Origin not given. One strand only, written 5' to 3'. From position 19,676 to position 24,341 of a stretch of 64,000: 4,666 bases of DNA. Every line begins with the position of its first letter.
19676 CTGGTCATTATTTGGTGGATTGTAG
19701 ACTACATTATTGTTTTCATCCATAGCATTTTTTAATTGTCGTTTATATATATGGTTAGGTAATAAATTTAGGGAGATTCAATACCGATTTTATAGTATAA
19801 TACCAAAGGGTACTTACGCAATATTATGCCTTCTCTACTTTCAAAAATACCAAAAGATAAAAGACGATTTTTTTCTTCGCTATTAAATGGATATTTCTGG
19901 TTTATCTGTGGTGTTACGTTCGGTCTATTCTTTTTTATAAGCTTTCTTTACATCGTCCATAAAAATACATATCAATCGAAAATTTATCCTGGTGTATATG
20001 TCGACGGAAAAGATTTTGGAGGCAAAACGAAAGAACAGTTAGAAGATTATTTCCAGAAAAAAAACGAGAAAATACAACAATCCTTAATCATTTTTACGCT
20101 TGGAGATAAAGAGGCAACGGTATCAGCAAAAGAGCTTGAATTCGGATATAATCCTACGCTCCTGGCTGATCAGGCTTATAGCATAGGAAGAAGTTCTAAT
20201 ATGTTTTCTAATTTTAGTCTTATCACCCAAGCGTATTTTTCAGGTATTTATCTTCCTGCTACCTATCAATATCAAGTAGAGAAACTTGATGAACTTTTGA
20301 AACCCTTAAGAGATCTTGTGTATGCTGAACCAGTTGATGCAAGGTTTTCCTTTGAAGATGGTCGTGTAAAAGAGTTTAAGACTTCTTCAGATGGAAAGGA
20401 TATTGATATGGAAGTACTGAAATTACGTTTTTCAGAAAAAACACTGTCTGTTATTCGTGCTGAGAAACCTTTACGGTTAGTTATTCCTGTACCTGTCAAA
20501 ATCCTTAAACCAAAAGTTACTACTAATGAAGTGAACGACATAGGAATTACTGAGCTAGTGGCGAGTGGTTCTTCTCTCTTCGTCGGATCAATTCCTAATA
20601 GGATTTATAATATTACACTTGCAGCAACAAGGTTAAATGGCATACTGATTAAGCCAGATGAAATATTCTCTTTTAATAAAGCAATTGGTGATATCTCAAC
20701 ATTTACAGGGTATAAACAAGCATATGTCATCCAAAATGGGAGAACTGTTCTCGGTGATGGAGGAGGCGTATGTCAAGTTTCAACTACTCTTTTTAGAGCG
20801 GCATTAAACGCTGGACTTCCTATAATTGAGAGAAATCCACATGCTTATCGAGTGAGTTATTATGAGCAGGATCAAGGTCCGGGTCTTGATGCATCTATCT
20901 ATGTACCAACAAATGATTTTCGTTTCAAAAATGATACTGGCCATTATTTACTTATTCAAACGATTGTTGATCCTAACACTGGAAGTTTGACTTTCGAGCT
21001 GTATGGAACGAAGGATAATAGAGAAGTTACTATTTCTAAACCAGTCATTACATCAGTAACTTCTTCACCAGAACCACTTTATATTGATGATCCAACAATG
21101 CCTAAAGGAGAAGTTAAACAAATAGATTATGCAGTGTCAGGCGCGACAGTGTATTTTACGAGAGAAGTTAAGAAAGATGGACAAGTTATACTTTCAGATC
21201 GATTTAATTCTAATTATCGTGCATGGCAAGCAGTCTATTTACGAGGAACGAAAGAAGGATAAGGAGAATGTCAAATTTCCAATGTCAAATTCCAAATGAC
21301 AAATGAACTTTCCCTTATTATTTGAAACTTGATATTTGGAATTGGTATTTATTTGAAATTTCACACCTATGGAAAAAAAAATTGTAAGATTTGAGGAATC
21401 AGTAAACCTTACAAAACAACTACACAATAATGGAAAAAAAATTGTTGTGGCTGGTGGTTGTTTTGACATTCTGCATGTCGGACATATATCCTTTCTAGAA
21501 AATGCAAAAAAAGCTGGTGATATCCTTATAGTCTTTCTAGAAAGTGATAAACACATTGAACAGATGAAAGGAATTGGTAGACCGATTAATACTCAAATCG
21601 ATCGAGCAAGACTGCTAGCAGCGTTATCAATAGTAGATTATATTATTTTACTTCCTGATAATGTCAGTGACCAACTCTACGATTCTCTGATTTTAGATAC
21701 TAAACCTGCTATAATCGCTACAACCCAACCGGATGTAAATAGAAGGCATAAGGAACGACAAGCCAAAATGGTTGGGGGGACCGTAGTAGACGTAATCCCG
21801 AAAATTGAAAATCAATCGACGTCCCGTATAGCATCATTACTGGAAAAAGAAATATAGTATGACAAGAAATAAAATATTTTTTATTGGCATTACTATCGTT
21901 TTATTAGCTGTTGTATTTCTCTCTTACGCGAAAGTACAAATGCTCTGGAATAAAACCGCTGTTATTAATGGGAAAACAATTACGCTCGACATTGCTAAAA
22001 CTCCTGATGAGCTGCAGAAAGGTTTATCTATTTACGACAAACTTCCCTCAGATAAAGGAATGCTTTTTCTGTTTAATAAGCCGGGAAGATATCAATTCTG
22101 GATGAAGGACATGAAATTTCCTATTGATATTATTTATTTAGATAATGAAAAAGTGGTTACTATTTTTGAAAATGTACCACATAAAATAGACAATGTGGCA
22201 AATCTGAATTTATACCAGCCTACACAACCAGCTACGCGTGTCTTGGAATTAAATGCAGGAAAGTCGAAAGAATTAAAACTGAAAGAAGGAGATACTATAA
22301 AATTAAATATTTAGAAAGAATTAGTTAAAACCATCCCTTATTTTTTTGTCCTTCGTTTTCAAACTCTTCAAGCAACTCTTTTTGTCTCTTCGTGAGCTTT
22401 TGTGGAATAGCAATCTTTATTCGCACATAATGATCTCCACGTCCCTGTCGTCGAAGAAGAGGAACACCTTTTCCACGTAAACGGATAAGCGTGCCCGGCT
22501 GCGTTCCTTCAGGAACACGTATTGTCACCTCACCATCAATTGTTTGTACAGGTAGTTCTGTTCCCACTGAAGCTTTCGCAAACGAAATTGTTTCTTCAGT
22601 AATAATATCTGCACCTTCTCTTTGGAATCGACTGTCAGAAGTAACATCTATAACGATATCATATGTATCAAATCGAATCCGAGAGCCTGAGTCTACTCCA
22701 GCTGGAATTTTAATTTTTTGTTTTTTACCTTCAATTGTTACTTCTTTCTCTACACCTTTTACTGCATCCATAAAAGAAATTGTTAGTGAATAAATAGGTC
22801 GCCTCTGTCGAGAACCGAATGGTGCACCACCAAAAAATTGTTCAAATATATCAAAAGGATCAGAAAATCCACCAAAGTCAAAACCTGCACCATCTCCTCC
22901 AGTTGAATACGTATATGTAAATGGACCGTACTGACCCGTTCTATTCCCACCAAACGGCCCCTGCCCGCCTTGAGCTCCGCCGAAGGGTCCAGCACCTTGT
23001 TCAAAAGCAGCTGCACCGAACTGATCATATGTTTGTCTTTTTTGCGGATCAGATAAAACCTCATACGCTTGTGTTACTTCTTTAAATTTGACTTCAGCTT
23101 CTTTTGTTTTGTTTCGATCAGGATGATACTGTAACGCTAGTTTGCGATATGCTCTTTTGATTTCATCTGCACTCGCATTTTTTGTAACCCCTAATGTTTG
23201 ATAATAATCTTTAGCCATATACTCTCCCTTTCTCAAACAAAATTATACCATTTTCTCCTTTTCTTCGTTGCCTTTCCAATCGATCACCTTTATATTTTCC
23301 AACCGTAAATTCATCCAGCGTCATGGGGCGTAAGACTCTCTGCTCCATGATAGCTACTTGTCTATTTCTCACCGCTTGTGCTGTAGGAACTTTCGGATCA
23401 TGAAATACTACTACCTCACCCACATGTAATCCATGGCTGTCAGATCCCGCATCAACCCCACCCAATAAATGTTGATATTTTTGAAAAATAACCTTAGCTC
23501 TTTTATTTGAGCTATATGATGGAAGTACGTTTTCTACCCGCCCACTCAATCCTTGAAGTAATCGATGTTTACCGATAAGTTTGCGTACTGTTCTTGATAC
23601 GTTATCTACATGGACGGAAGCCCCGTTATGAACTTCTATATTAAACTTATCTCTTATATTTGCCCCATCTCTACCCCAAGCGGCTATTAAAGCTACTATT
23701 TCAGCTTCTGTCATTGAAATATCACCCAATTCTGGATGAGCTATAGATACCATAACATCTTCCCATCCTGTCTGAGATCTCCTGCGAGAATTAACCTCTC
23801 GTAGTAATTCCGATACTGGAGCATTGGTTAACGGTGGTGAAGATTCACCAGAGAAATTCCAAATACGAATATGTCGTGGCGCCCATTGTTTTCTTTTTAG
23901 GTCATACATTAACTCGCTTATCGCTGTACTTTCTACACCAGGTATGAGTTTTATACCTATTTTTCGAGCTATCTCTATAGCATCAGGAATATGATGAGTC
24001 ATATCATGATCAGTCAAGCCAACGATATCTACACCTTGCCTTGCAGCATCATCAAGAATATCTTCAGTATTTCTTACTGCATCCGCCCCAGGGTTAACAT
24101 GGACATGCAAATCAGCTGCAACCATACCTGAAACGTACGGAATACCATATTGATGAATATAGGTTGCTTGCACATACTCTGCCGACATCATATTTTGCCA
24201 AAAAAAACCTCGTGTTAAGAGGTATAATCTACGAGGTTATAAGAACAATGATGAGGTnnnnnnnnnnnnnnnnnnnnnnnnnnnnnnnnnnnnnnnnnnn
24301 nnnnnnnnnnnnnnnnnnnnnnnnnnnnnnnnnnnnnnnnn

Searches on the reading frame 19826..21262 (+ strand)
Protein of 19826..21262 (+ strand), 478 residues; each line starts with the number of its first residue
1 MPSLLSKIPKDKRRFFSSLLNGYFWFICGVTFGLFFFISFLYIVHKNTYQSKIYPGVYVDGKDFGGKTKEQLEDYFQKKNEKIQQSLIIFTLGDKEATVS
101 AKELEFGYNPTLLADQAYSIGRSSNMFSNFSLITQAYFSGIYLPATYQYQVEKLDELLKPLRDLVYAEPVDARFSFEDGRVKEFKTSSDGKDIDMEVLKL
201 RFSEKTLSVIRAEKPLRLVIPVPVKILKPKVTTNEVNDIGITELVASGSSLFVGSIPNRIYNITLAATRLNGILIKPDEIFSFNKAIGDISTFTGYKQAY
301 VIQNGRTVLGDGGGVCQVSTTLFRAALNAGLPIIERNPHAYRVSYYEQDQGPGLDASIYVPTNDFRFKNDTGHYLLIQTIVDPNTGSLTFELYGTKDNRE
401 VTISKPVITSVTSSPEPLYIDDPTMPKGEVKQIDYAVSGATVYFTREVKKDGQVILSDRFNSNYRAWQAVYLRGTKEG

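Call 52: search_protein_families(library=pfam, proteins=[window:19826-21262:+], max_evalue=0.00001)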
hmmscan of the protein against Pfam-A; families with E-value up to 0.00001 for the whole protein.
window:19826-21262:+ (478 aa): 2 families
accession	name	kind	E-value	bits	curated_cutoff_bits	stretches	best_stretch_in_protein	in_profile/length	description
PF04294.18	VanW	-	6.6e-43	145.8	27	1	258-392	1-129/130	VanW like protein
PF12229.13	PG_binding_4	-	1.6e-12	48.1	22.1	1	98-205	2-107/117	Putative peptidoglycan binding domain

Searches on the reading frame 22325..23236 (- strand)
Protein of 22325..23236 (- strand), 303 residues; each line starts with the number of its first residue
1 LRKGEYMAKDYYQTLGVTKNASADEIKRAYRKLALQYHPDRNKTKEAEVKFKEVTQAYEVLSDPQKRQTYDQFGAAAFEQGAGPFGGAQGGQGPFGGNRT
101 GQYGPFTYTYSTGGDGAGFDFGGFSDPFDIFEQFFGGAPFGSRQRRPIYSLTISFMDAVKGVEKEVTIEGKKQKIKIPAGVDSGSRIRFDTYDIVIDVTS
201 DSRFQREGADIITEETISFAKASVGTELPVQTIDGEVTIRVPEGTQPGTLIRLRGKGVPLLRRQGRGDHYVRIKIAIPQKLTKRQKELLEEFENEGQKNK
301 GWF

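Call 52: search_protein_families(library=pfam, proteins=[window:22325-23236:-], max_evalue=0.00001)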
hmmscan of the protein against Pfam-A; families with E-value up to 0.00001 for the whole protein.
window:22325-23236:- (303 aa): 2 families
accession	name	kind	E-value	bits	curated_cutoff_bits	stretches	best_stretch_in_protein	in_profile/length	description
PF01556.23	DnaJ_C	-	1.2e-33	116.8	26.6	1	149-278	3-152/152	DnaJ C terminal domain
PF00226.36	DnaJ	-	9.2e-29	99.8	27.8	1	10-71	1-63/63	DnaJ domain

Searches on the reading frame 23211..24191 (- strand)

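Call 52: search_protein_families(library=pfam, proteins=[window:23211-24191:-], max_evalue=0.00001)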
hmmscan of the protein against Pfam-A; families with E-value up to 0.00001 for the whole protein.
window:23211-24191:- (326 aa): 1 family
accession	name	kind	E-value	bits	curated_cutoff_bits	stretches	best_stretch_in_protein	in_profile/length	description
PF02811.25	PHP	-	1e-08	36.1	26.4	1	27-93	1-68/164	PHP domain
